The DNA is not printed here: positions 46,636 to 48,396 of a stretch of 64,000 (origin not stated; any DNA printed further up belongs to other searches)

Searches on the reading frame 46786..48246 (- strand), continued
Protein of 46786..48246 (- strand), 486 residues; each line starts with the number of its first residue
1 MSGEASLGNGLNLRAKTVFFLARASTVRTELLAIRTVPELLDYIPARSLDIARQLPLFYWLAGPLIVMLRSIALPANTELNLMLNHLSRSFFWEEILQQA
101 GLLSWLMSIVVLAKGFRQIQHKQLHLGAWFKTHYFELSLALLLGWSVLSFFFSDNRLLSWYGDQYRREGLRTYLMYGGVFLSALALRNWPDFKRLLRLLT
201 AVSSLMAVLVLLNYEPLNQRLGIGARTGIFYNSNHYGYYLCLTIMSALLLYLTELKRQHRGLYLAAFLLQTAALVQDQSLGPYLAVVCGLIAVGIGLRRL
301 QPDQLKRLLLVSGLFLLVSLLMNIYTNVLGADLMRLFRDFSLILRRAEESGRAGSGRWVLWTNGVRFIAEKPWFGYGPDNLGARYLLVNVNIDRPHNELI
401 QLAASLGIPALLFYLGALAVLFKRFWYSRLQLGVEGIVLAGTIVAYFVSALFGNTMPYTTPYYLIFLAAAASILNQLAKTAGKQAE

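Call 63: search_protein_families(library=pfam, proteins=[L010:2-1138:+, L008:16069-17472:+, L053:9010-9912:+], max_evalue=0.01)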
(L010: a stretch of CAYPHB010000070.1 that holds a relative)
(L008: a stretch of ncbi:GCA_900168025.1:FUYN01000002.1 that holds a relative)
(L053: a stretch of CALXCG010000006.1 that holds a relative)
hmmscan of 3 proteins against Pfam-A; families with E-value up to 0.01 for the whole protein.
L010:2-1138:+ (378 aa): 9 families
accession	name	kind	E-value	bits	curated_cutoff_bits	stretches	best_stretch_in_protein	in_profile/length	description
PF00437.27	T2SSE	-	7e-53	180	24.9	1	23-304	10-291/370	Type II/IV secretion system protein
PF13555.12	AAA_29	-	3.6e-05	23.8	27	1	138-165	15-42/61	P-loop containing region of AAA domain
PF13401.12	AAA_22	-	0.00012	22.8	27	1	144-230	4-96/130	AAA domain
PF13604.12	AAA_30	-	0.0002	21.6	27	1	137-172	10-45/191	AAA domain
PF13191.12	AAA_16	-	0.00052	21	32.6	1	145-229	23-96/167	AAA ATPase domain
PF25199.1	nSTAND_NTPase5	-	0.00073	19.8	34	1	142-190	38-86/145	Novel STAND NTPase 5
PF04851.21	ResIII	-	0.0018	18.6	22.5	0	147-269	25-153/164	Type III restriction enzyme, res subunit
PF13476.12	AAA_23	-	0.002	19.2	27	1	145-165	19-39/201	AAA domain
PF00005.33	ABC_tran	-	0.0066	17.5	25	0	141-197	7-66/137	ABC transporter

L008:16069-17472:+ (467 aa): 1 family
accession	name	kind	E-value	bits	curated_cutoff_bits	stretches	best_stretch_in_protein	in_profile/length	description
PF04612.17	T2SSM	-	0.00015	22.5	27.8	1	3-58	11-66/160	Type II secretion system (T2SS), protein M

L053:9010-9912:+ (300 aa): 1 family
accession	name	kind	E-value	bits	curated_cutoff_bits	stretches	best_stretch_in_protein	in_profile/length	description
PF00480.26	ROK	-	5.6e-58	197.2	22.9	1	3-299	2-288/294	ROK family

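Call 68: predict_structure(alignment_id=A1)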
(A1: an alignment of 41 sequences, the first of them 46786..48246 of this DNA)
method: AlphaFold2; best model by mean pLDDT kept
length: 486 residues; sequences in the alignment: 41
mean_pLDDT: 90.8   pTM: 0.91
mean pLDDT of the five models: 90.8, 90.4, 90.5, 89.8, 89.0
residues with pLDDT >= 90: 324; 70-90: 143; 50-70: 10; < 50: 9
segments of 3 or more residues with pLDDT < 50: 1-8
pLDDT, mean of each block of 10 residues (from residue 1): 46 78 90 93 90 96 97 90 89 96 95 87 84 94 98 95 89 98 95 98 97 92 87 92 98 97 99 93 96 94 95 97 84 84 85 81 95 94 89 80 97 98 92 93 96 90 98 89 64
secondary structure, 60 per line:
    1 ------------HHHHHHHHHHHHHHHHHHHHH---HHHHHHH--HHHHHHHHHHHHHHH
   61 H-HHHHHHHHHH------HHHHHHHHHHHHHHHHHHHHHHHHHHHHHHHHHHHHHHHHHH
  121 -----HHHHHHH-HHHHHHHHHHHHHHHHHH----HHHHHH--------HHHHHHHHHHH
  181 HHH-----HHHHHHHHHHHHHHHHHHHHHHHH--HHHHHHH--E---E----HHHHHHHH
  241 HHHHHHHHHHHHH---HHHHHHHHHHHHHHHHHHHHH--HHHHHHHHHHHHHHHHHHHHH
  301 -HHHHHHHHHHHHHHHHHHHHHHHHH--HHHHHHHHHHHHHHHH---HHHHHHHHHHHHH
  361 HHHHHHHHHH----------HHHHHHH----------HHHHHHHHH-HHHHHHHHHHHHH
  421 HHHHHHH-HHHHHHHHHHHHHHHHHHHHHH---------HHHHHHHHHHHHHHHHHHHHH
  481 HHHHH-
elements in order: H13-33 H37-43 H46-61 H63-72 H79-120 H126-132 H134-151 H156-161 H170-183 H189-212 H215-221 H233-253 H257-277 H280-300 H302-326 H329-344 H348-370 H381-387 H398-406 H408-427 H429-450 H460-485

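Call 71: fold_search(model_id=the predicted structure, library=pdb)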
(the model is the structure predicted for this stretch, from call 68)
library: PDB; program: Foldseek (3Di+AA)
matches with E <= 10: 325; with E <= 0.001: 1
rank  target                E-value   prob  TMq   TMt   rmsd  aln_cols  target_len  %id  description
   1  7tpg_B                3.9e-06  1.00  0.51  0.59   6.8       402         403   18  Single-Particle Cryo-EM Structure of the WaaL O-antigen ligase in its ligand bound state (released 2022-04-06)
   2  8p1u_A                4.1e-03  1.00  0.39  0.48   8.4       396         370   15  Structure of divisome complex FtsWIQLB (released 2024-05-22)
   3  6pl6_A                4.2e-02  1.00  0.38  0.51   7.7       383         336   18  Structural coordination of polymerization and crosslinking by a peptidoglycan synthase complex (released 2020-03-18)
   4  9a6h_A                2.5e-01  0.16  0.16  0.12  18.7       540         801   10  Integrative model of MRPA-MRPD by crosslinking MS and deep learning (released 2024-09-18)
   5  5f15                  2.7e-01  0.75  0.24  0.22  15.8       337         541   13  Crystal Structure of ArnT from Cupriavidus metallidurans bound to Undecaprenyl phosphate (released 2016-02-17)
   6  3waj                  2.8e-01  0.85  0.25  0.17  17.1       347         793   12  Crystal structure of the Archaeoglobus fulgidus oligosaccharyltransferase (O29867_ARCFU) complex with Zn and sulfate (released 2013-10-30)
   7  4u4w_A                2.8e-01  0.12  0.13  0.14  20.9       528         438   13  Structure of a nitrate/nitrite antiporter NarK in nitrate-bound occluded state (released 2015-07-15)
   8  8b21_A                3.3e-01  0.12  0.13  0.10  24.7       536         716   12  Time-resolved structure of K+-dependent Na+-PPase from Thermotoga maritima 0-60-seconds post reaction initiation with  (released 2024-01-17)
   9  5lzr_A                3.8e-01  0.11  0.13  0.10  25.2       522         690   12  Crystal structure of Thermotoga maritima sodium pumping membrane integral pyrophosphatase in complex with tungstate an (released 2016-12-14)
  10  8b21_B                4.0e-01  0.08  0.11  0.09  24.7       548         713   12  Time-resolved structure of K+-dependent Na+-PPase from Thermotoga maritima 0-60-seconds post reaction initiation with  (released 2024-01-17)
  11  8b23_B                4.2e-01  0.10  0.11  0.09  25.5       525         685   11  Time-resolved structure of K+-dependent Na+-PPase from Thermotoga maritima 600-seconds post reaction initiation with N (released 2024-01-17)
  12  5l2b_A                4.3e-01  0.16  0.16  0.18  21.8       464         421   12  Structure of CNTnw N149S, E332A in an outward-facing state (released 2017-04-12)
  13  6z16_A                4.5e-01  0.15  0.15  0.11  18.2       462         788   12  Structure of the Mrp antiporter complex (released 2020-08-12)
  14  8cua_A                4.5e-01  0.09  0.12  0.14  27.0       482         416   12  Human excitatory amino acid transporter 3 (EAAT3) with bound potassium in an intermediate outward facing state (released 2023-05-10)
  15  8pnl_C                5.1e-01  0.09  0.13  0.13  25.3       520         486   13  Outward-open conformation of a Major Facilitator Superfamily (MFS) transporter MHAS2168, a homologue of Rv1410 from M. (released 2023-10-18)
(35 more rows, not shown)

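Call 87: search_protein_families(library=pfam, proteins=[L016:6525-9563:+, L016:11483-12163:+, L008:11641-12762:+], max_evalue=0.01)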
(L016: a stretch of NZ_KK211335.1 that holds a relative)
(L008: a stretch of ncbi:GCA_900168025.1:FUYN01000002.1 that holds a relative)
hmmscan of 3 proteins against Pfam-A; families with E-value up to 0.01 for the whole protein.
L016:6525-9563:+ (1012 aa): 3 families
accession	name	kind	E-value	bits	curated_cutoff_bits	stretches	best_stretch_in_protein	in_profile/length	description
PF00092.34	VWA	-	4.8e-14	53.4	23.8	2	550-703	1-145/174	von Willebrand factor type A domain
PF13519.12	VWA_2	-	1.6e-13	51.6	27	1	236-286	55-106/107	von Willebrand factor type A domain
PF05762.20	VWA_CoxE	-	0.0021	17.9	26.4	0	102-118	56-72/222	VWA domain containing CoxE-like protein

L016:11483-12163:+ (226 aa): 1 family
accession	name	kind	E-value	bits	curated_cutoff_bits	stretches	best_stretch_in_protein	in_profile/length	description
PF09335.16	VTT_dom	-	5.3e-21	75.8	33.9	1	59-182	2-121/123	VTT domain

L008:11641-12762:+ (373 aa): 2 families
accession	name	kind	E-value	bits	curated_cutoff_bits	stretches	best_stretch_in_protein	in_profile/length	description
PF23981.1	DUF7305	-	4.5e-17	63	27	1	234-346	63-176/185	Domain of unknown function (DUF7305)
PF14341.11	PilX_N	-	3.8e-10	40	25.5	1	10-59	1-50/51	PilX N-terminal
